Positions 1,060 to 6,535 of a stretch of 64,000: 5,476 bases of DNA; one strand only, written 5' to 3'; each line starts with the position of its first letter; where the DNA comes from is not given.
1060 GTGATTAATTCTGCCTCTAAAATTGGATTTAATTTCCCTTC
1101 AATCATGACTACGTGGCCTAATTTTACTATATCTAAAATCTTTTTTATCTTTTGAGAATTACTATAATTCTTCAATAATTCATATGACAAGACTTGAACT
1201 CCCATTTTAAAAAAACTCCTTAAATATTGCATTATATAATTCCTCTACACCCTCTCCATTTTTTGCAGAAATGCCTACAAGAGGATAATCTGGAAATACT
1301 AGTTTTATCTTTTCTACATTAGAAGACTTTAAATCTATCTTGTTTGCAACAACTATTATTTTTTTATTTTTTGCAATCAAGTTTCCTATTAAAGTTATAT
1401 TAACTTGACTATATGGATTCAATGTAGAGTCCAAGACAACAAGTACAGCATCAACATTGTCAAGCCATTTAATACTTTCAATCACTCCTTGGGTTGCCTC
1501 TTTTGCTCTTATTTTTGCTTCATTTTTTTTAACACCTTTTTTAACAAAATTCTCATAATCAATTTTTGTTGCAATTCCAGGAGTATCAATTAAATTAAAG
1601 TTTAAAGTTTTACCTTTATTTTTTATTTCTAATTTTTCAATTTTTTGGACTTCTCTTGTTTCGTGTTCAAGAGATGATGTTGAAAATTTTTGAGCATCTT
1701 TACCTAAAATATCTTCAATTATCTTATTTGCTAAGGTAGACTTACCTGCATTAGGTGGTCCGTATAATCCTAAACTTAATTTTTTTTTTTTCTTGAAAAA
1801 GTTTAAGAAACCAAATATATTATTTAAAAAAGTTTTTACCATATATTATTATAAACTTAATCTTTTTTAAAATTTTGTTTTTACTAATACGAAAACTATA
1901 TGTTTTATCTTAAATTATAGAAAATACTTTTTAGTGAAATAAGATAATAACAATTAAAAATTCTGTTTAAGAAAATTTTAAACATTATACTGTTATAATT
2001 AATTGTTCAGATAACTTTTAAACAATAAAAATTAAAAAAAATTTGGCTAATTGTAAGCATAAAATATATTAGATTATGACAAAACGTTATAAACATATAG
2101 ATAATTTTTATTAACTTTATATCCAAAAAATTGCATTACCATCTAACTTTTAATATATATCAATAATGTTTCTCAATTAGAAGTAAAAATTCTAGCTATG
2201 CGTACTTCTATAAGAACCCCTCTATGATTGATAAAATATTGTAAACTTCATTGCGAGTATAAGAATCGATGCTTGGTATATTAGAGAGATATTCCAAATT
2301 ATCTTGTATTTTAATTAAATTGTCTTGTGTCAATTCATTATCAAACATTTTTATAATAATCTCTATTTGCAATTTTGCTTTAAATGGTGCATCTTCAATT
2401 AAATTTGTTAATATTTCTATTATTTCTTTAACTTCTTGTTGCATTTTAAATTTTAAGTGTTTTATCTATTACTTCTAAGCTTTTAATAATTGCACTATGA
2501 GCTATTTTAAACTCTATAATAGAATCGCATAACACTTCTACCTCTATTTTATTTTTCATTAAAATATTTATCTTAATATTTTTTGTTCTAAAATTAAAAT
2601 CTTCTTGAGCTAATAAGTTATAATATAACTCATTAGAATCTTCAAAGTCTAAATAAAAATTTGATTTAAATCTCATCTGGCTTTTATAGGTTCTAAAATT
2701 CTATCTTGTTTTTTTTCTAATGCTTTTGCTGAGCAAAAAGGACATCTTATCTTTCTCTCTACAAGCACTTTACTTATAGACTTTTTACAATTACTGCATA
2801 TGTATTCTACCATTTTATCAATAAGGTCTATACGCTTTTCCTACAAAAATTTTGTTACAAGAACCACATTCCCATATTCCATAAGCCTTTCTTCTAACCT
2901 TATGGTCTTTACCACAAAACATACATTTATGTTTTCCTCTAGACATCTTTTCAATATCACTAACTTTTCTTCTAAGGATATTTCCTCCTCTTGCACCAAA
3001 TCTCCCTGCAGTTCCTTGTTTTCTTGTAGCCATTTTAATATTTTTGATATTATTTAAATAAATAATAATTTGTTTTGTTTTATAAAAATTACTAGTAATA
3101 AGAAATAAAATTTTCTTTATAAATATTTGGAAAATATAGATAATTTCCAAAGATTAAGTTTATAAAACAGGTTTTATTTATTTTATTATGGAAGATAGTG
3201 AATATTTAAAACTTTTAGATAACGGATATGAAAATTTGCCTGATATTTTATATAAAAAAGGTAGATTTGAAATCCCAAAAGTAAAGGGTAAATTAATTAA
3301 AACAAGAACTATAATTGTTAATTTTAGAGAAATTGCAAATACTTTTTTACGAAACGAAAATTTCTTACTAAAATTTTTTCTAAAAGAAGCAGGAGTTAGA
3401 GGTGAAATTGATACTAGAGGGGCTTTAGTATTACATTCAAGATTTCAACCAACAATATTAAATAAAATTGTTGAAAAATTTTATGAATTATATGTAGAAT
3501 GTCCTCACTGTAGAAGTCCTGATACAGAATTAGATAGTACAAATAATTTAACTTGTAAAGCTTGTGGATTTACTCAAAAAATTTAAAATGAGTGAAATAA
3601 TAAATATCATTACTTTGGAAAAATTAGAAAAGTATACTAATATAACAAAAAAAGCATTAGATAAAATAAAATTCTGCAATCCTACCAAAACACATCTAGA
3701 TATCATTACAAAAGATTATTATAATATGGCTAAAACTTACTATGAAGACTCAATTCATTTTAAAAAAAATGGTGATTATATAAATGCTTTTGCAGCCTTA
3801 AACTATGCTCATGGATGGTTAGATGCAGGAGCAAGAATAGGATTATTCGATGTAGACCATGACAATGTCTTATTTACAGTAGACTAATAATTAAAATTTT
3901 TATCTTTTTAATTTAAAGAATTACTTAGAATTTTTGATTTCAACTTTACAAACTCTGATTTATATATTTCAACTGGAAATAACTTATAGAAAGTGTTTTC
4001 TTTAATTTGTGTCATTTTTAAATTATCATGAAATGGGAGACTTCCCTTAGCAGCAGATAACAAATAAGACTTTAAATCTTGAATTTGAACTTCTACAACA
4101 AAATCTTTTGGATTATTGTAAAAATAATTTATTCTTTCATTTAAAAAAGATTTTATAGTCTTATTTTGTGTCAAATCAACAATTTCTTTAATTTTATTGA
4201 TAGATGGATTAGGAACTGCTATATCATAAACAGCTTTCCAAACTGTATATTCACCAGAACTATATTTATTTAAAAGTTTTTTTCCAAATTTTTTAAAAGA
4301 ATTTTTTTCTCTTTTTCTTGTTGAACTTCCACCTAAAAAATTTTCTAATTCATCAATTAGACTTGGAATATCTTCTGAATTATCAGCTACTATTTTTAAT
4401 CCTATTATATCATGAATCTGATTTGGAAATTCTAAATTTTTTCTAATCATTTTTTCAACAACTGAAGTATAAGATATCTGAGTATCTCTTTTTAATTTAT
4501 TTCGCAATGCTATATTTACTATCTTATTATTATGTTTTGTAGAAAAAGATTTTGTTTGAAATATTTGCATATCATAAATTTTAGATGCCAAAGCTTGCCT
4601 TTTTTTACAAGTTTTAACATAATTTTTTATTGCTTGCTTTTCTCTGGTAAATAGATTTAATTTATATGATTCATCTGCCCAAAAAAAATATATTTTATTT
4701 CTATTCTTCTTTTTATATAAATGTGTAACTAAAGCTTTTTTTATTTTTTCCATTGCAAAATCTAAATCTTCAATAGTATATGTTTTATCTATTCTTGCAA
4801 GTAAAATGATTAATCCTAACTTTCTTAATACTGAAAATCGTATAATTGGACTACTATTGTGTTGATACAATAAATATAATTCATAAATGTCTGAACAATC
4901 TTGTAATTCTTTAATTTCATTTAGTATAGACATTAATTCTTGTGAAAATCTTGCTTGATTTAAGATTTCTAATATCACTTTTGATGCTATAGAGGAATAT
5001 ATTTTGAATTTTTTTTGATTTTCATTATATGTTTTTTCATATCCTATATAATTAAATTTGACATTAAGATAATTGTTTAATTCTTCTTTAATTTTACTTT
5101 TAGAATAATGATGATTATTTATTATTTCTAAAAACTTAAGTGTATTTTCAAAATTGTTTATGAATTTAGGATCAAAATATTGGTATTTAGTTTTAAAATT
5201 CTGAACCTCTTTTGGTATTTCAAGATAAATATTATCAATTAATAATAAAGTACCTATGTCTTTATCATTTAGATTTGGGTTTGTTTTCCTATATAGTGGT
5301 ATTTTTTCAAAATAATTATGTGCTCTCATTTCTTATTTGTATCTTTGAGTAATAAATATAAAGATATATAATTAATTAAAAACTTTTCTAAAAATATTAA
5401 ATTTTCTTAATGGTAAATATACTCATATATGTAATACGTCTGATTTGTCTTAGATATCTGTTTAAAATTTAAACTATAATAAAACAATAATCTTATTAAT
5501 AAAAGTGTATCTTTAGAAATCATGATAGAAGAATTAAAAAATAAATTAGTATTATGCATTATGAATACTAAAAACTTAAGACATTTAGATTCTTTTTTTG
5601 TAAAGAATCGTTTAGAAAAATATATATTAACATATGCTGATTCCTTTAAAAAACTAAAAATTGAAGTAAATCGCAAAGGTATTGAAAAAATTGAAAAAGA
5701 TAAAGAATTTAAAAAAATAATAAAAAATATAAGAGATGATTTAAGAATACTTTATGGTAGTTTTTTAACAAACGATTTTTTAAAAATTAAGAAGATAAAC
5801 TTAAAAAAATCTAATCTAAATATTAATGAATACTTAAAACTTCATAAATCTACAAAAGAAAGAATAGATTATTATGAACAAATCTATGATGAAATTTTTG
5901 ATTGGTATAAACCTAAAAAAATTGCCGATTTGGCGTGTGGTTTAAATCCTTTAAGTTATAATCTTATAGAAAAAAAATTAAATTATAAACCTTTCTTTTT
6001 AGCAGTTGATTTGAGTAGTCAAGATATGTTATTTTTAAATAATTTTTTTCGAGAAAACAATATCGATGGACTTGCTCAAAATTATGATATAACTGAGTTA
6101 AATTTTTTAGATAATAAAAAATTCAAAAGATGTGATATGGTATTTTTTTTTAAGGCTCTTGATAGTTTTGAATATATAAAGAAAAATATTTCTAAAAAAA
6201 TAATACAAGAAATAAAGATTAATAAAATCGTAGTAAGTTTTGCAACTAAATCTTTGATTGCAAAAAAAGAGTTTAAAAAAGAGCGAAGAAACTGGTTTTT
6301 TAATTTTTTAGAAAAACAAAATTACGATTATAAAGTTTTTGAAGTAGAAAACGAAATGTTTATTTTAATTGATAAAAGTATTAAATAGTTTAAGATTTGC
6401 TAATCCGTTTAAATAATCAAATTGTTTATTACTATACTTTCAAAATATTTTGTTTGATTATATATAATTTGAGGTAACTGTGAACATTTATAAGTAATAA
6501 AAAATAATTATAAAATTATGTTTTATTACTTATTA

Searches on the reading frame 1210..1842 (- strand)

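Call 54: search_protein_families(library=pfam, proteins=[window:1210-1842:-], max_evalue=0.0001)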
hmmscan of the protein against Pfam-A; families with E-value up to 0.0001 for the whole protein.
window:1210-1842:- (211 aa): 6 families
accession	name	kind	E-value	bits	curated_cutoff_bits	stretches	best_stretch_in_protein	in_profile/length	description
PF01926.29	MMR_HSR1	-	2.7e-15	56.9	21.9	1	24-168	2-113/113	50S ribosome-binding GTPase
PF00009.33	GTP_EFTU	-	5.2e-14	52.7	26.5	1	22-208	4-184/188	Elongation factor Tu GTP binding domain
PF00735.24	Septin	-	1.1e-07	31.9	26.2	1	22-167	5-150/280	Septin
PF03193.22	RsgA_GTPase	-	3e-07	30.8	30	0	128-206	21-104/174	RsgA GTPase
PF08477.19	Roc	-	7.5e-07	29.8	27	0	26-89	4-65/119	Ras of Complex, Roc, domain of DAPkinase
PF02421.24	FeoB_N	-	1.1e-06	28.7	27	0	25-206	4-156/156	Ferrous iron transport protein B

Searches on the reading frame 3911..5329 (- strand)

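Call 54: search_protein_families(library=pfam, proteins=[window:3911-5329:-], max_evalue=0.0001)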
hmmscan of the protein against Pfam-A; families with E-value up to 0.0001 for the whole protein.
window:3911-5329:- (473 aa): 1 family
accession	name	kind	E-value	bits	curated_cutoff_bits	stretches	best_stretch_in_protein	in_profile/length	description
PF04607.23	RelA_SpoT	-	4e-05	24.3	27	1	287-417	6-90/113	Region found in RelA / SpoT proteins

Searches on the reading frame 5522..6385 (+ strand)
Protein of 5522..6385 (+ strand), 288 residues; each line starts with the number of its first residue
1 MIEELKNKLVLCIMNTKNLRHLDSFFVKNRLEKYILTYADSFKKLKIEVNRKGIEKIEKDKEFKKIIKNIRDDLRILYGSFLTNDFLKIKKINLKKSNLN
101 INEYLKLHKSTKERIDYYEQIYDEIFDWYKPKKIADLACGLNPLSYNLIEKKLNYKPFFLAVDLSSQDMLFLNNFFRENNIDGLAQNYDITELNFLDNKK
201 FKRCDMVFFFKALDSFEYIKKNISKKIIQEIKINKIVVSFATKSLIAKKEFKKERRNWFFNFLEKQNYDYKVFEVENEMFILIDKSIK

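Call 54: search_protein_families(library=pfam, proteins=[window:5522-6385:+], max_evalue=0.0001)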
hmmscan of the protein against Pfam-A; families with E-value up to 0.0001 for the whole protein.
window:5522-6385:+ (288 aa): 1 family
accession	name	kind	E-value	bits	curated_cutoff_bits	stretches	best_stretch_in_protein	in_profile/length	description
PF07091.17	FmrO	-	6.5e-14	52.4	27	1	102-248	78-219/255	Ribosomal RNA methyltransferase (FmrO)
